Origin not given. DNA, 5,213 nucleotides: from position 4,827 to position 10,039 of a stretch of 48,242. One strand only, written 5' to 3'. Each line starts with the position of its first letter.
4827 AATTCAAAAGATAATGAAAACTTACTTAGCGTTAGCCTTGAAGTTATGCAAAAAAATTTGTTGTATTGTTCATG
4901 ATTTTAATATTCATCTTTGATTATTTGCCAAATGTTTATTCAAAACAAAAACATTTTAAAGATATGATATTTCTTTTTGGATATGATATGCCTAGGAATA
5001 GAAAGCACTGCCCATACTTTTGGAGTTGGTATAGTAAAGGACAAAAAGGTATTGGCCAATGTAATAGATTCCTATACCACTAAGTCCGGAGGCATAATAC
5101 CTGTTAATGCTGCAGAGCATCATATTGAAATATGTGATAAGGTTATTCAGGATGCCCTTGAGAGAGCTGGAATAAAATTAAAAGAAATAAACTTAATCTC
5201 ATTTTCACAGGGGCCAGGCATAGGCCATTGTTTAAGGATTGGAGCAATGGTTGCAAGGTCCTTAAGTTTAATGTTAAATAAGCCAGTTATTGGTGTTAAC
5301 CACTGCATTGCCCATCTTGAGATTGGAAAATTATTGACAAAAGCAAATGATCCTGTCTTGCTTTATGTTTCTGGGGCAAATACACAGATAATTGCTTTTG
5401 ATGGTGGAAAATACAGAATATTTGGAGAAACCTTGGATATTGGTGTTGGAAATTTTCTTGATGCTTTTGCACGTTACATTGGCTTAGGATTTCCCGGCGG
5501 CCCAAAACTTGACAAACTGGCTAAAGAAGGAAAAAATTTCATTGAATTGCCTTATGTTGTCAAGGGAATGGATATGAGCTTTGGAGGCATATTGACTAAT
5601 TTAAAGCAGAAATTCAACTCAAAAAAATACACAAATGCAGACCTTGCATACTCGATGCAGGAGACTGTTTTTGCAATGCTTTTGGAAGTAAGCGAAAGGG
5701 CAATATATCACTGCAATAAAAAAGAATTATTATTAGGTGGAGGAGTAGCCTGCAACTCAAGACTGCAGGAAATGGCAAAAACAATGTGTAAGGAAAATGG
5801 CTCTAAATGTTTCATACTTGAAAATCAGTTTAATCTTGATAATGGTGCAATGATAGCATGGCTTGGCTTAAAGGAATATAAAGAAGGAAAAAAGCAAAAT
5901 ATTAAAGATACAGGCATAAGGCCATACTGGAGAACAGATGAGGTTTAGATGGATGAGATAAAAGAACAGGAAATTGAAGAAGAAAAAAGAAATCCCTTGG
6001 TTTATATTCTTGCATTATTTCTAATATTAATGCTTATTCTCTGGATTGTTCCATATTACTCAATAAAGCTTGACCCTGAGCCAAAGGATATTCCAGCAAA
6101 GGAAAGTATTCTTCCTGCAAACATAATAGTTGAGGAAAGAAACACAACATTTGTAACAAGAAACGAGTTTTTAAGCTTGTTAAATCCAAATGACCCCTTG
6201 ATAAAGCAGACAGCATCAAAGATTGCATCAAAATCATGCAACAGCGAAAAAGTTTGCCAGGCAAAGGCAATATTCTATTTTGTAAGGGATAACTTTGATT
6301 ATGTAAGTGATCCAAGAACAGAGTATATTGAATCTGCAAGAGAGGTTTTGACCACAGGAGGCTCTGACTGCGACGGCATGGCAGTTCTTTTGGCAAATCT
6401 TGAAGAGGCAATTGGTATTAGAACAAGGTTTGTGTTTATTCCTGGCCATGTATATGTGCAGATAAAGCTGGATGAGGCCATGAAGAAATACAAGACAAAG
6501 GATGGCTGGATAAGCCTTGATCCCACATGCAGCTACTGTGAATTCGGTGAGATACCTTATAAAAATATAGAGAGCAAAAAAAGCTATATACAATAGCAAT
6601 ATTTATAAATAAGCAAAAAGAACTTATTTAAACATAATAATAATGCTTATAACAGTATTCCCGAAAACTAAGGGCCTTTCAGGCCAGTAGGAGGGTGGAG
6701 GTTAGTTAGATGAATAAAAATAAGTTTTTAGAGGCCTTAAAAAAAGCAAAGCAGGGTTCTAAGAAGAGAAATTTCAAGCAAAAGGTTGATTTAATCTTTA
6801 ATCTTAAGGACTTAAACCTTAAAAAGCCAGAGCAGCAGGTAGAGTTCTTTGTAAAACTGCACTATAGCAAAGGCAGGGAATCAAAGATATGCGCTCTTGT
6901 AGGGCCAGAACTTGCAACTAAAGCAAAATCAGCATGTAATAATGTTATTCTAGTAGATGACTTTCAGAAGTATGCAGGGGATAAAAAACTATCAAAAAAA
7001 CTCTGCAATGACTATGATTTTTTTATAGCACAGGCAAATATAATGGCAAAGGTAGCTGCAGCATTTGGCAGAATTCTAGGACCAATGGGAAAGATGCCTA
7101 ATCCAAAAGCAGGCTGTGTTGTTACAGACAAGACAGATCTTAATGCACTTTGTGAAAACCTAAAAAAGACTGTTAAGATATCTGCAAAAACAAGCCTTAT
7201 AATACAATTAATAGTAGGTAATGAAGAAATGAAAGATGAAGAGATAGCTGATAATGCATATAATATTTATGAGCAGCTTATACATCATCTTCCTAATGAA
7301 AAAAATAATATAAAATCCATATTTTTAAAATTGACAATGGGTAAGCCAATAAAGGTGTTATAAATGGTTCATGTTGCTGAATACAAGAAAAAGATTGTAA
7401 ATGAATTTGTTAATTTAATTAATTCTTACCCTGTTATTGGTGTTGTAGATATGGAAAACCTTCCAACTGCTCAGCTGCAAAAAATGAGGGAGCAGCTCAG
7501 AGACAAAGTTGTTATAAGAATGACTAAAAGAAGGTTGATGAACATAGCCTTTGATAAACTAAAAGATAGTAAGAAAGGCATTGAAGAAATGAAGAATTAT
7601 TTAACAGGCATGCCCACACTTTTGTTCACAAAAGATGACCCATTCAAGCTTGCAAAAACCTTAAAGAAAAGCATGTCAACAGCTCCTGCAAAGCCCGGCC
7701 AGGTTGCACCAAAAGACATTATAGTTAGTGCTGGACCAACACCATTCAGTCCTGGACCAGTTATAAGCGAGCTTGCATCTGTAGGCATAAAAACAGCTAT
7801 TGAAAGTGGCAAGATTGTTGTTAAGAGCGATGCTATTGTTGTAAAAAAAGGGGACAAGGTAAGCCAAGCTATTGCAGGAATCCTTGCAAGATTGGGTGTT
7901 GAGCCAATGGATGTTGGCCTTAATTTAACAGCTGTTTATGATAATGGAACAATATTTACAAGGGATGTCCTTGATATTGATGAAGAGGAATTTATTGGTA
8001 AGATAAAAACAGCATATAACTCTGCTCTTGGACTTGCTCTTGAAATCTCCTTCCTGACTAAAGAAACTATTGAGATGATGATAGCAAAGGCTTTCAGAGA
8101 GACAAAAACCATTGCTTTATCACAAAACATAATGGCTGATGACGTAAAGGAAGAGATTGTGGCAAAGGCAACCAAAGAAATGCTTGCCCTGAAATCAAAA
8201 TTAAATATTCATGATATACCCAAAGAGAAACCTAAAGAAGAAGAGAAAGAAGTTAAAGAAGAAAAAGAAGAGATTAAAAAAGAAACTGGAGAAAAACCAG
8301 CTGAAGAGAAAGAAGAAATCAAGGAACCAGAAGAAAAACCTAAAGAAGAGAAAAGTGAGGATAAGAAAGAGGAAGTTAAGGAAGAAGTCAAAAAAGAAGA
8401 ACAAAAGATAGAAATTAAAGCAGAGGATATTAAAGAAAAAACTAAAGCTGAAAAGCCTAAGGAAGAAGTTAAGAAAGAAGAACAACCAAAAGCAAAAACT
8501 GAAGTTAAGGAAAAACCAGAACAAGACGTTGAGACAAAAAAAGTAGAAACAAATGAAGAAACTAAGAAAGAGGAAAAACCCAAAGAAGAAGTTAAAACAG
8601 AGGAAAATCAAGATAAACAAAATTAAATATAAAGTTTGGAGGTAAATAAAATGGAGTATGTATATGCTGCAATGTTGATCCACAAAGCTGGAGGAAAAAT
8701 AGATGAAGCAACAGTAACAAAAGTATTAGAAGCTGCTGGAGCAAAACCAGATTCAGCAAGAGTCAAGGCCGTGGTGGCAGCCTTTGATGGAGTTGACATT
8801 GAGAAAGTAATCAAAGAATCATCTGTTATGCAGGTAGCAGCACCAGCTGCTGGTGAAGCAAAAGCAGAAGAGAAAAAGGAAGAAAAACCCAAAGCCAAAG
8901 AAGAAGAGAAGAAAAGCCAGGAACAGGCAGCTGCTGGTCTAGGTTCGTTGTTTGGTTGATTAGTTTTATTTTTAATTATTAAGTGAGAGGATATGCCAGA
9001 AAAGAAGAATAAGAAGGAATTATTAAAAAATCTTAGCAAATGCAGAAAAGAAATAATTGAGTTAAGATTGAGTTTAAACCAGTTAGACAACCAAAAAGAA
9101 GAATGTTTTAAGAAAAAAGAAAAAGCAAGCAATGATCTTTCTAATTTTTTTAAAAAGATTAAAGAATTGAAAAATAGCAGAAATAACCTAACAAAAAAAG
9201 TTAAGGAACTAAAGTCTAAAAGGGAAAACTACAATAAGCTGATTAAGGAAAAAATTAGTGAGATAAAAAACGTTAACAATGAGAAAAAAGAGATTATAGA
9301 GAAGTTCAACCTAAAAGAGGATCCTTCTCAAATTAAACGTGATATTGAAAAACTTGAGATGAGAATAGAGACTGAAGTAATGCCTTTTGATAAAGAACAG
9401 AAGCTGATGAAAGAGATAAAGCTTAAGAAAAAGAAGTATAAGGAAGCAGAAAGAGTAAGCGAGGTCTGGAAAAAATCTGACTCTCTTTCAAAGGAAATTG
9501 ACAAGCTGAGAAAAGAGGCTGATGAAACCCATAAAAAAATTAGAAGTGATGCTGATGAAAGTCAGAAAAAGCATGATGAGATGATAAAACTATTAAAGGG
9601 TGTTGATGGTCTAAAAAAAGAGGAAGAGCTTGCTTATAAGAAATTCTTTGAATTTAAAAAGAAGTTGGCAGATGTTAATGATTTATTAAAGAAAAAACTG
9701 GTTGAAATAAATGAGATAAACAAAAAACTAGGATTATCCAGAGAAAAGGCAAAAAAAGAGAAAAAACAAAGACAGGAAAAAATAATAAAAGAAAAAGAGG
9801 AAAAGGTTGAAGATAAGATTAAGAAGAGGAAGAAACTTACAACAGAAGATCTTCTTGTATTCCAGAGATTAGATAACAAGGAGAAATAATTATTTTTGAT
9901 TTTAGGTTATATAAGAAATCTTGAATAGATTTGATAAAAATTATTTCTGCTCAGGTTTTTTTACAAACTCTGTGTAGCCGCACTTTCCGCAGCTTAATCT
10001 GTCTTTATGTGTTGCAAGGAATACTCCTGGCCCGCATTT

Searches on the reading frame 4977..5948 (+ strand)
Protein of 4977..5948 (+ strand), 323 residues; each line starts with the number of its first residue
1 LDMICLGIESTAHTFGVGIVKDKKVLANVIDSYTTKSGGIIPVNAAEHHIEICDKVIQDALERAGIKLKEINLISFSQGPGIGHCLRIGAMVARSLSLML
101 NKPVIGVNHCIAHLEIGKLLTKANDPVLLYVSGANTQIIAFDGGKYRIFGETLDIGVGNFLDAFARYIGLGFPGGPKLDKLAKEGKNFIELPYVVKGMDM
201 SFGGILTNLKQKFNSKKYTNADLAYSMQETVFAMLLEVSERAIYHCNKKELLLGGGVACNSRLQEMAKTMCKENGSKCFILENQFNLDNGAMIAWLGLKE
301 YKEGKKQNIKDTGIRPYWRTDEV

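Call 38: search_protein_families(library=pfam, proteins=[window:4977-5948:+], max_evalue=0.001)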
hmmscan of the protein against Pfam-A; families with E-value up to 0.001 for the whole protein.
window:4977-5948:+ (323 aa): 2 families
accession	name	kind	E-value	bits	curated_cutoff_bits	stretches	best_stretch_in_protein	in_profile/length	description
PF00814.31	TsaD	-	1.3e-81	274.6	24.8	1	24-295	1-264/264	tRNA N6-adenosine threonylcarbamoyltransferase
PF22521.2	HypF_C_2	-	1e-07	32.5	27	1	177-282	122-228/241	Carbamoyltransferase, Kae1-like Domain, second subdomain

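Call 66: find_related_loci(query=window:4977-5948:+, collection=genome_contigs, flank=6000)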
Query window:4977-5948:+ (323 aa) in genome_contigs; peptide patterns used: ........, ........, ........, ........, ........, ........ (x = any residue, [..] = any of these).
600 stretches matched a pattern (row limit reached: there are more); 541 encode a relative of the query (tblastn E <= 1e-3); the best 80 are kept; 80 distinct loci.
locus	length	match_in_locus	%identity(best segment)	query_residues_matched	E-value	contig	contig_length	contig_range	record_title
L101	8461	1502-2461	87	3-322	0e+0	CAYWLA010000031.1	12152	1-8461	MAG TPA_asm: uncultured Methanosarcinales archaeon isolate SRP178699_co1_467 genome assembly, contig: NODE_7062_length_1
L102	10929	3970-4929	84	3-322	0e+0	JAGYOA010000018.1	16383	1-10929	Candidatus Woesearchaeota archaeon isolate M55A3 18, whole genome shotgun sequence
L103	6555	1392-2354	76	3-323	2e-165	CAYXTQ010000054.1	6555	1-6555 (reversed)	MAG TPA_asm: uncultured Methanosarcinales archaeon isolate binchicken_co266_33 genome assembly, contig: NODE_26058_lengt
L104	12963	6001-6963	72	3-323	3e-164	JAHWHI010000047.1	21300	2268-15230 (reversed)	MAG: Candidatus Woesearchaeota archaeon isolate FT6_98 k127_19804144, whole genome shotgun sequence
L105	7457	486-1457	72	1-323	2e-160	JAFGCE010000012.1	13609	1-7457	MAG: Candidatus Woesearchaeota archaeon isolate Zod_Metabat.1084 k87_2501604, whole genome shotgun sequence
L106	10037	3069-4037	70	3-323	9e-160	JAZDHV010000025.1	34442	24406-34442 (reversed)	MAG: Candidatus Woesearchaeota archaeon isolate MEGAHIT-group-0.358 k141_18519683, whole genome shotgun sequence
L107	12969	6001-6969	70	1-323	8e-159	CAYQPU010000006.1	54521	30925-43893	MAG TPA_asm: uncultured Methanosarcinales archaeon isolate binchicken_co97_164 genome assembly, contig: NODE_2255_length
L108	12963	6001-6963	71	3-323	2e-158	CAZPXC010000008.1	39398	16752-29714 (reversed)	MAG TPA_asm: uncultured Methanosarcinales archaeon isolate binchicken_co151_549 genome assembly, contig: NODE_1274_lengt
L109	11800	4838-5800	70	3-323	3e-158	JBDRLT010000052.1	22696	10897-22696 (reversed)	MAG: Candidatus Woesearchaeota archaeon isolate MEGAHIT-group-1.794 k141_12329448, whole genome shotgun sequence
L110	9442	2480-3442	70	3-323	2e-158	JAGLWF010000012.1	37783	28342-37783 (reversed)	MAG: Nanoarchaeota archaeon isolate RS_12_14 ZL285.bin.14.fa_12, whole genome shotgun sequence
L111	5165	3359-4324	71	3-323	7e-160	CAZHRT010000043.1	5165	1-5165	MAG TPA_asm: uncultured Methanosarcinales archaeon isolate binchicken_co28_95 genome assembly, contig: NODE_10779_length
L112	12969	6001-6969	70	2-323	7e-157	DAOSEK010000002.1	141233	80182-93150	MAG TPA_asm: Candidatus Woesearchaeota archaeon isolate AMR_MDS_1807 NODE_91_length_141233_cov_6.930372, whole genome sh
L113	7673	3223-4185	70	1-323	7e-156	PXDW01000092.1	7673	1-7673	MAG: Candidatus Woesearchaeota archaeon isolate T3Sed10_350R1 T3-Sed10-C25221, whole genome shotgun sequence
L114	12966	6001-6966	70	3-323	5e-155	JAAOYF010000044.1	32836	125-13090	Candidatus Woesearchaeota archaeon isolate DPANNHV_H2.bin.75 k83_2165152, whole genome shotgun sequence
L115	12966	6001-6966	69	3-323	4e-155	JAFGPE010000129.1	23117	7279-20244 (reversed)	MAG: Candidatus Woesearchaeota archaeon isolate Zod_Metabat.672 k87_11463249, whole genome shotgun sequence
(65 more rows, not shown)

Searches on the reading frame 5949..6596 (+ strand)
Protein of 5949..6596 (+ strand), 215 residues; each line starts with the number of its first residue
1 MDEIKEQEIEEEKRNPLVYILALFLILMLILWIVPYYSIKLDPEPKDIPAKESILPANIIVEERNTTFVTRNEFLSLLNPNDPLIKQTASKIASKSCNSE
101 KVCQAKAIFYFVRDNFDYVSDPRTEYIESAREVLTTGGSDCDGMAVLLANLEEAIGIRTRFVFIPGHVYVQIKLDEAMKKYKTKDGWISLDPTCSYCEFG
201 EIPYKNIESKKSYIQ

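Call 38: search_protein_families(library=pfam, proteins=[window:5949-6596:+], max_evalue=0.001)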
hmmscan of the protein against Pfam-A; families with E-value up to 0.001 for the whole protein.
window:5949-6596:+ (215 aa): 1 family
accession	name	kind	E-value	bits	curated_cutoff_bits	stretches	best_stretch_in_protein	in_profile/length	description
PF01841.26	Transglut_core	-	1.4e-12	48.3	23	1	97-192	11-108/108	Transglutaminase-like superfamily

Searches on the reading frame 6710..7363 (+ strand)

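Call 38: search_protein_families(library=pfam, proteins=[window:6710-7363:+], max_evalue=0.001)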
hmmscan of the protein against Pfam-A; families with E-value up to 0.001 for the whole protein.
window:6710-7363:+ (217 aa): 1 family
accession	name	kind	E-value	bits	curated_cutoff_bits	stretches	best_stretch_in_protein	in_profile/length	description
PF00687.26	Ribosomal_L1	-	1.7e-43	149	32.2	1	18-211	5-197/198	Ribosomal protein L1p/L10e family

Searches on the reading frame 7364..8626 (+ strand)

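Call 38: search_protein_families(library=pfam, proteins=[window:7364-8626:+], max_evalue=0.001)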
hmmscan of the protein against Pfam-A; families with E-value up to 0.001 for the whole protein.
window:7364-8626:+ (420 aa): 2 families
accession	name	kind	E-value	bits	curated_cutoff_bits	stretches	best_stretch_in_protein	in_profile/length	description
PF00466.25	Ribosomal_L10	-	5.9e-23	81.3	22.8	1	5-103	3-98/100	Ribosomal protein L10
PF17777.6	RL10P_insert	-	8.7e-18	64.4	29.1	1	109-179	1-71/71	Insertion domain in 60S ribosomal protein L10P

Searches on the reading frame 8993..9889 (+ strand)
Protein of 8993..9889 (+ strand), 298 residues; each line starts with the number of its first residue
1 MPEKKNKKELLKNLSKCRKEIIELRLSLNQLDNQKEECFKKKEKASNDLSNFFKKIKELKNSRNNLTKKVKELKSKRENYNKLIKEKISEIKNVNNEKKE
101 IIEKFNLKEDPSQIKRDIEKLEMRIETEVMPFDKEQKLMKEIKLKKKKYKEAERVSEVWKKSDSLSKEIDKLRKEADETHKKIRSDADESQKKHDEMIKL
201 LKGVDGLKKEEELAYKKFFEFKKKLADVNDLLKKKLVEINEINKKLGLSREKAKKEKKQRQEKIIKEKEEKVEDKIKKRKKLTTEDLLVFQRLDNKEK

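Call 38: search_protein_families(library=pfam, proteins=[window:8993-9889:+], max_evalue=0.001)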
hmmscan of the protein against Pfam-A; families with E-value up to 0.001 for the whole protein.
window:8993-9889:+ (298 aa): 1 family
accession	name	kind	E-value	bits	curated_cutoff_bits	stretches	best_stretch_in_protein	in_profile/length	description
PF23435.1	DUF7121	-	7.9e-09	35.8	29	1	24-292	44-303/307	Family of unknown function (DUF7121)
